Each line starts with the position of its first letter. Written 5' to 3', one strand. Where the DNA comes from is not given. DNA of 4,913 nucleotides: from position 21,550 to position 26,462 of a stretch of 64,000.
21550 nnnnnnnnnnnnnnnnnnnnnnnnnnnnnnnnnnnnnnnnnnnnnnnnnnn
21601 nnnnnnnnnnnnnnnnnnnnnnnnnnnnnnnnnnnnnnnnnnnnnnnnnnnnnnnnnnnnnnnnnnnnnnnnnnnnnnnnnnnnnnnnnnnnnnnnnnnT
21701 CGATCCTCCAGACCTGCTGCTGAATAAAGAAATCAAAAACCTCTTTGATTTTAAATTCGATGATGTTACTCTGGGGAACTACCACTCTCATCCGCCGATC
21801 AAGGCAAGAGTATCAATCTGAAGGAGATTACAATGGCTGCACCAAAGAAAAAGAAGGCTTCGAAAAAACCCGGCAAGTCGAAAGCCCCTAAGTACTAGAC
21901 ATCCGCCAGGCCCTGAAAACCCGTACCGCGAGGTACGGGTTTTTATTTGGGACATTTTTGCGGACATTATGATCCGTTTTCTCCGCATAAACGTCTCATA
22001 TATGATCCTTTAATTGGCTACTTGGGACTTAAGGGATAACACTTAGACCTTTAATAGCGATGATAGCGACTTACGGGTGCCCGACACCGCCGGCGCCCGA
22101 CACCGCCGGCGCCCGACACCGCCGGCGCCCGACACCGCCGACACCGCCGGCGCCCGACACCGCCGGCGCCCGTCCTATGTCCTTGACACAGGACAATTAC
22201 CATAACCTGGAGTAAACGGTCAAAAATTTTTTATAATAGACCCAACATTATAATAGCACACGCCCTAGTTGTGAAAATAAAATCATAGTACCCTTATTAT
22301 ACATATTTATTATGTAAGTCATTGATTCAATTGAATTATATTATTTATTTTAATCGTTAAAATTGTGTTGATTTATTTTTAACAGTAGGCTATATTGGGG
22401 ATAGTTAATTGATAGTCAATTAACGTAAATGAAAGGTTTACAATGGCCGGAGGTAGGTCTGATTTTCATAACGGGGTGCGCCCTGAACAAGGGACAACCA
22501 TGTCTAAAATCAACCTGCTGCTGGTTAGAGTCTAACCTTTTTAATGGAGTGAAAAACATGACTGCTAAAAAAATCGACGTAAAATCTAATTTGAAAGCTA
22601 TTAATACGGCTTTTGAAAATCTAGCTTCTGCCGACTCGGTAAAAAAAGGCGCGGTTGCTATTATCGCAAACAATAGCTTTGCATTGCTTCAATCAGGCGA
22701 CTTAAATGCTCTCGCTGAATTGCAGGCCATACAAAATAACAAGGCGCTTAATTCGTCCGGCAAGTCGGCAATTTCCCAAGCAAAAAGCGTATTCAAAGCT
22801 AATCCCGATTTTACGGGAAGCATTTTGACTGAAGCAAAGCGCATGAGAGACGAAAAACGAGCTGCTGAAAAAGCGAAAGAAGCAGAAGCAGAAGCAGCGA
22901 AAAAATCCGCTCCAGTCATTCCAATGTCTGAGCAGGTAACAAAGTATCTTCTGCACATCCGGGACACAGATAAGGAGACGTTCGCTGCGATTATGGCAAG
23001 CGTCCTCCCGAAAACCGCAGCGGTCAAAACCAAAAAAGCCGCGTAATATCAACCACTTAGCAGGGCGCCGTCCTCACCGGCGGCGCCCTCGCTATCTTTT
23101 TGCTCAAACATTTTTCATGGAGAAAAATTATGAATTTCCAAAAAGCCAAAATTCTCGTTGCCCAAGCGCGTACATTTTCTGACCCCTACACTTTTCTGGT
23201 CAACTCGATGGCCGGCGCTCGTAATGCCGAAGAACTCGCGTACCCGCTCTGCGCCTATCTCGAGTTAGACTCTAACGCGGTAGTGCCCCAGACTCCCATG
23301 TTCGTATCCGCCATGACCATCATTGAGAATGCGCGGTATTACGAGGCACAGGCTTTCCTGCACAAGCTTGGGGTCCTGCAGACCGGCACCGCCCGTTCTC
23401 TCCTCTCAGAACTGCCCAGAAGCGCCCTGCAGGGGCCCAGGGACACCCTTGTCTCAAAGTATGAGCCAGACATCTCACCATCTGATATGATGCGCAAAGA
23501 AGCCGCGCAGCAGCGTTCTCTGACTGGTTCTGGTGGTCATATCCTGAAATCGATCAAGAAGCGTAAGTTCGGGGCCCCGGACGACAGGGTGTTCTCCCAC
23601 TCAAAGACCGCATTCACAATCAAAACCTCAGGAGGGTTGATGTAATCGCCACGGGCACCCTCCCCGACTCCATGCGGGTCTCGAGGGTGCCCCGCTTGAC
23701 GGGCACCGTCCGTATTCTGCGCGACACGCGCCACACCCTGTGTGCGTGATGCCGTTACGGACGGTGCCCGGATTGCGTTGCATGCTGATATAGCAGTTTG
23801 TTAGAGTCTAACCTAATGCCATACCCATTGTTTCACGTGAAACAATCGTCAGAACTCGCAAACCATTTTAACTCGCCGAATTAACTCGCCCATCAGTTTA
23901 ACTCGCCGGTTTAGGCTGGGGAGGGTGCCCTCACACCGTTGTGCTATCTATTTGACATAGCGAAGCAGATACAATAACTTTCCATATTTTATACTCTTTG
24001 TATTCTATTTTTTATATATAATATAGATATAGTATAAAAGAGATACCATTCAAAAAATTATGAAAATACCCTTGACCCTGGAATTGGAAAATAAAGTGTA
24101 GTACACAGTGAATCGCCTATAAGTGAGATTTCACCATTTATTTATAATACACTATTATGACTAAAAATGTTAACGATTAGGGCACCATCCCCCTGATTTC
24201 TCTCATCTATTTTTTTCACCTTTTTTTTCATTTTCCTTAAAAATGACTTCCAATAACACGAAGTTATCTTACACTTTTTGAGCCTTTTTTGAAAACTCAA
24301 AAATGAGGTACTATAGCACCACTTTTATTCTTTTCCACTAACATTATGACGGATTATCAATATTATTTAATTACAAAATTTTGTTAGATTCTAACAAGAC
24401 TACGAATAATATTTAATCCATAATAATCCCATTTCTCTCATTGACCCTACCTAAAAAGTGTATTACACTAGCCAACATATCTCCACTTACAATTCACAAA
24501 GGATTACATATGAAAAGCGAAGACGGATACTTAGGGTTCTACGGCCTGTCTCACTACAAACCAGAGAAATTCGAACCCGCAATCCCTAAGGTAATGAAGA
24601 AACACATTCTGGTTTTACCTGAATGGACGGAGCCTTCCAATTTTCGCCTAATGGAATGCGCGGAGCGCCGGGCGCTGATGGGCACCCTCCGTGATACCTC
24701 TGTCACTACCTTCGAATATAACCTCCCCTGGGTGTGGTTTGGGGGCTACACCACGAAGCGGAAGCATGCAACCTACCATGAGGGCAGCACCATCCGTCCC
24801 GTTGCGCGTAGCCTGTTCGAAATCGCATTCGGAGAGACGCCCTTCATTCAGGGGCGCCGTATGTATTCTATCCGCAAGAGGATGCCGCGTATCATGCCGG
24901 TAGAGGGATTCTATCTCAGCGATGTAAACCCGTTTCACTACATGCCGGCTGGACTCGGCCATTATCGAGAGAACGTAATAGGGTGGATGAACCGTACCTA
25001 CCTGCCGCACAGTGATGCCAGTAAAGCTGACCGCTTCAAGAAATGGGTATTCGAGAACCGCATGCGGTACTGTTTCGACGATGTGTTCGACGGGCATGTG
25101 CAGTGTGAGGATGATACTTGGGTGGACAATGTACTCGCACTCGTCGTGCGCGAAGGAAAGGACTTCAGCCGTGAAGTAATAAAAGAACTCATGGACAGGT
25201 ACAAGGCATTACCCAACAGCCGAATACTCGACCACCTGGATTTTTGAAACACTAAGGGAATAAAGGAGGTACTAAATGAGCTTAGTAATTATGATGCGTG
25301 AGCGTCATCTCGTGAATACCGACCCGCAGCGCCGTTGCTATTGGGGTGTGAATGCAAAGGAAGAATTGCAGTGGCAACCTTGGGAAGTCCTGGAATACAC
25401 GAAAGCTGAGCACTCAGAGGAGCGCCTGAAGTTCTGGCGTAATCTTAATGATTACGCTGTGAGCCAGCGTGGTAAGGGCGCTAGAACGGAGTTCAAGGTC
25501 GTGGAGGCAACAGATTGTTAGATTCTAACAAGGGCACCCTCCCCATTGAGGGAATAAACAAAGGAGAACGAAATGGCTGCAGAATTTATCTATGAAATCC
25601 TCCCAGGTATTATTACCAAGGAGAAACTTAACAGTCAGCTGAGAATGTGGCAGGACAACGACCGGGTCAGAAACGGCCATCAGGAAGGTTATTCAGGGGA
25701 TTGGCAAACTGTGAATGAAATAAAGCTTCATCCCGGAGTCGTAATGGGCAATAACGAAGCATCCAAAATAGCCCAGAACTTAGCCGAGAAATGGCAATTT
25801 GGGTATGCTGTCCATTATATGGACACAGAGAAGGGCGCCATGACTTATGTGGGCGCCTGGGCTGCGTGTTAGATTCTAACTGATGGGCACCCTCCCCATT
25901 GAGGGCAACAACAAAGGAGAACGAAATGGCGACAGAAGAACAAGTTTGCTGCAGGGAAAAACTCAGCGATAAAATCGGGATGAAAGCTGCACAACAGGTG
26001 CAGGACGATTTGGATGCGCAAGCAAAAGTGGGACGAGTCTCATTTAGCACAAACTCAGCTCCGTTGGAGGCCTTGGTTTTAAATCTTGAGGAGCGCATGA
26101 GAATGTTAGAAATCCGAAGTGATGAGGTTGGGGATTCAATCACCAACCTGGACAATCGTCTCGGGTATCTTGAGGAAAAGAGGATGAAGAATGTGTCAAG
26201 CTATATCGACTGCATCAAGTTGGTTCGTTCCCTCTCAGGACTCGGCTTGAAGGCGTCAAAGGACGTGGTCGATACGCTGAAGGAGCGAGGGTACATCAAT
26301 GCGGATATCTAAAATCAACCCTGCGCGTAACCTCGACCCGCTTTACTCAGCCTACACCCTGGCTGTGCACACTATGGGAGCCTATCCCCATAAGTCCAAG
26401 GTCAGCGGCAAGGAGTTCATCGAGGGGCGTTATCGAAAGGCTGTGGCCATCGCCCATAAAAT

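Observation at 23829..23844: Perfect chromosomal-type parS site in a phage that shows no ParA/ParB gene in this window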

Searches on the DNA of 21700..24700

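Call 107: search_rna_families(source=window, start=21700, end=24700, threshold=evalue, max_evalue=1)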
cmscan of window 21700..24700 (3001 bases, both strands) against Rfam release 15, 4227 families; matches with E-value up to 1: 1.
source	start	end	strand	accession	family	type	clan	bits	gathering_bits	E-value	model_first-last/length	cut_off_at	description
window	21945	22003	+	RF03697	mir-722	Gene; miRNA;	-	21.4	81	0.85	1-67/67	no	mir-722 microRNA precursor family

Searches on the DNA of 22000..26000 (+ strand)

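Call 4: search_dna_similar(query=window:22000-26000:+, collection=phages, mode=near, max_rows=30)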
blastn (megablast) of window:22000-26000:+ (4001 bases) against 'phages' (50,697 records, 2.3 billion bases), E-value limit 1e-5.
No match.

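Call 12: search_dna_similar(query=window:23100-25300:+, collection=phages, mode=distant, max_rows=30)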
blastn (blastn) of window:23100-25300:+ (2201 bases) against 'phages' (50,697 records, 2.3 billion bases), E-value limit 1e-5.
No match.

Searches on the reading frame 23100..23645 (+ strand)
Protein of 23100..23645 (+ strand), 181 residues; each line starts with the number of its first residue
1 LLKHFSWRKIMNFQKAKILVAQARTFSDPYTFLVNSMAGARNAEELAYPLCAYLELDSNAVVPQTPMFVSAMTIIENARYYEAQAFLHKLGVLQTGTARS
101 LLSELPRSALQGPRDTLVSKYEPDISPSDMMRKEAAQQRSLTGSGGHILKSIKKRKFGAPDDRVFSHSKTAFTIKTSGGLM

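Call 10: search_protein_families(library=pfam, proteins=[window:23100-23645:+], max_evalue=0.01)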
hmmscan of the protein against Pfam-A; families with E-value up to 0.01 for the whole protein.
window:23100-23645:+ (181 aa): 0 families

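Call 26: find_encoding_contigs(protein=window:23130-23645:+, flank=10000, max_places=10)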
Protein window:23130-23645:+ (171 aa): 3 contigs read that carry it; 1 place shown.
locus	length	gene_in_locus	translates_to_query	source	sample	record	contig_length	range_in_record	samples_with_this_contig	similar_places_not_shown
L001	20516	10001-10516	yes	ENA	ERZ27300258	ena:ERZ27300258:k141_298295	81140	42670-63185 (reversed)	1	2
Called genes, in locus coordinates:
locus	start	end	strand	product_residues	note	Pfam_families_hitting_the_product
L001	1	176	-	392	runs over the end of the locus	-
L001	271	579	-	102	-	-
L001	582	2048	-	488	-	-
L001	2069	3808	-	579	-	PF05876:GpA_ATPase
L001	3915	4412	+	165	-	-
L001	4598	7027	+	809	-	PF09250:Prim-Pol, PF08706:D5_N (weak), PF19263:DUF5906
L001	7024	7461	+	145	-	-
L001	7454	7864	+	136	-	PF09152:DUF1937, PF14359:DUF4406 (weak)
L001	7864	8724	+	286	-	PF00303:Thymidylat_synt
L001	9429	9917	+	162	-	-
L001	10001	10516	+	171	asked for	-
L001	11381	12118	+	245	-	-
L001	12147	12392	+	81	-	-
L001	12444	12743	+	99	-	-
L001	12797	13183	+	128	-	-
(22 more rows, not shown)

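Call 35: find_related_loci(query=window:23130-23642:+, collection=viral_contigs, flank=5000)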
Query window:23130-23642:+ (171 aa) in viral_contigs; peptide patterns used: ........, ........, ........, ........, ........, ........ (x = any residue, [..] = any of these).
28 stretches matched a pattern, but none encodes a relative of the query by tblastn (E <= 1e-3).

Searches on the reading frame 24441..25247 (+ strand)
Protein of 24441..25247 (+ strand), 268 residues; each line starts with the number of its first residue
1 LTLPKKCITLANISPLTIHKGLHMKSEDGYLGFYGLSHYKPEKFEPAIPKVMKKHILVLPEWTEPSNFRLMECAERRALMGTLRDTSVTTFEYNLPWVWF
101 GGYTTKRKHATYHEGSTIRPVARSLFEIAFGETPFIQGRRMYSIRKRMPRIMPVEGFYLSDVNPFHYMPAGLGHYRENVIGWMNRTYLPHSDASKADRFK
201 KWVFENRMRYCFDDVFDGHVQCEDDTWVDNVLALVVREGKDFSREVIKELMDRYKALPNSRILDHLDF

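Call 10: search_protein_families(library=pfam, proteins=[window:24441-25247:+], max_evalue=0.01)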
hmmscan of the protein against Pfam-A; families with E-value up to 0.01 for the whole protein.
window:24441-25247:+ (268 aa): 0 families

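Call 27: find_encoding_contigs(protein=window:24510-25247:+, flank=10000, max_places=10)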
Protein window:24510-25247:+ (245 aa): 3 contigs read that carry it; 1 place shown.
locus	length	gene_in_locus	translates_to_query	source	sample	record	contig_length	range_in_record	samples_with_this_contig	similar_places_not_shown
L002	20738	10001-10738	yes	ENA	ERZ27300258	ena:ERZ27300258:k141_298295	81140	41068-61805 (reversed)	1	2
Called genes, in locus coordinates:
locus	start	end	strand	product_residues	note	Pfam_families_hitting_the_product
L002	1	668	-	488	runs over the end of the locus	-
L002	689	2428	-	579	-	PF05876:GpA_ATPase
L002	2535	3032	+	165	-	-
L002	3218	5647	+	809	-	PF09250:Prim-Pol, PF08706:D5_N (weak), PF19263:DUF5906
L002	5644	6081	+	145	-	-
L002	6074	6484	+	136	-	PF09152:DUF1937, PF14359:DUF4406 (weak)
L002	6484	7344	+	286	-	PF00303:Thymidylat_synt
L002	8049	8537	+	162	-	-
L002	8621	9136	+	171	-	-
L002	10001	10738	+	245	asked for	-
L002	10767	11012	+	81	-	-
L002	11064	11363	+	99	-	-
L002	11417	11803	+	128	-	-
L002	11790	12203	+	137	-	-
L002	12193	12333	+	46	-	-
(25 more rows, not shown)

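Call 34: find_related_loci(query=window:24510-25244:+, collection=viral_contigs, flank=5000)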
Query window:24510-25244:+ (245 aa) in viral_contigs; peptide patterns used: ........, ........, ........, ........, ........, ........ (x = any residue, [..] = any of these).
No stretch of DNA in the collection matches any of the patterns.

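Call 36: find_homologous_proteins(query=window:24510-25244:+)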
Query window:24510-25244:+ (245 aa): 1 proteins with E <= 0.001 among 156 candidates.
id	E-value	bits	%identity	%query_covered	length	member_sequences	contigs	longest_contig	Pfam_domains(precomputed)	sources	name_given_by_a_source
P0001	1.9e-170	583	100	100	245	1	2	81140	-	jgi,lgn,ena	-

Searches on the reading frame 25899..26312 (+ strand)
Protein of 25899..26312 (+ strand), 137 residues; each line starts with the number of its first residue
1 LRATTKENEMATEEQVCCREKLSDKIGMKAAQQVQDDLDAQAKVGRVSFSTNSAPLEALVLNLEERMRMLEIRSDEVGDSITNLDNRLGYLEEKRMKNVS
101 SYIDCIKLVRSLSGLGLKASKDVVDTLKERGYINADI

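Call 10: search_protein_families(library=pfam, proteins=[window:25899-26312:+], max_evalue=0.01)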
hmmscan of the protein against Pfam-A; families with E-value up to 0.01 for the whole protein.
window:25899-26312:+ (137 aa): 1 family
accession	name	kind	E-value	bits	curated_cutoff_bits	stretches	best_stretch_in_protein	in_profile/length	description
PF00542.24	Ribosomal_L12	-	7.1e-05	23.5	25.9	1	103-127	13-37/67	Ribosomal protein L7/L12 C-terminal domain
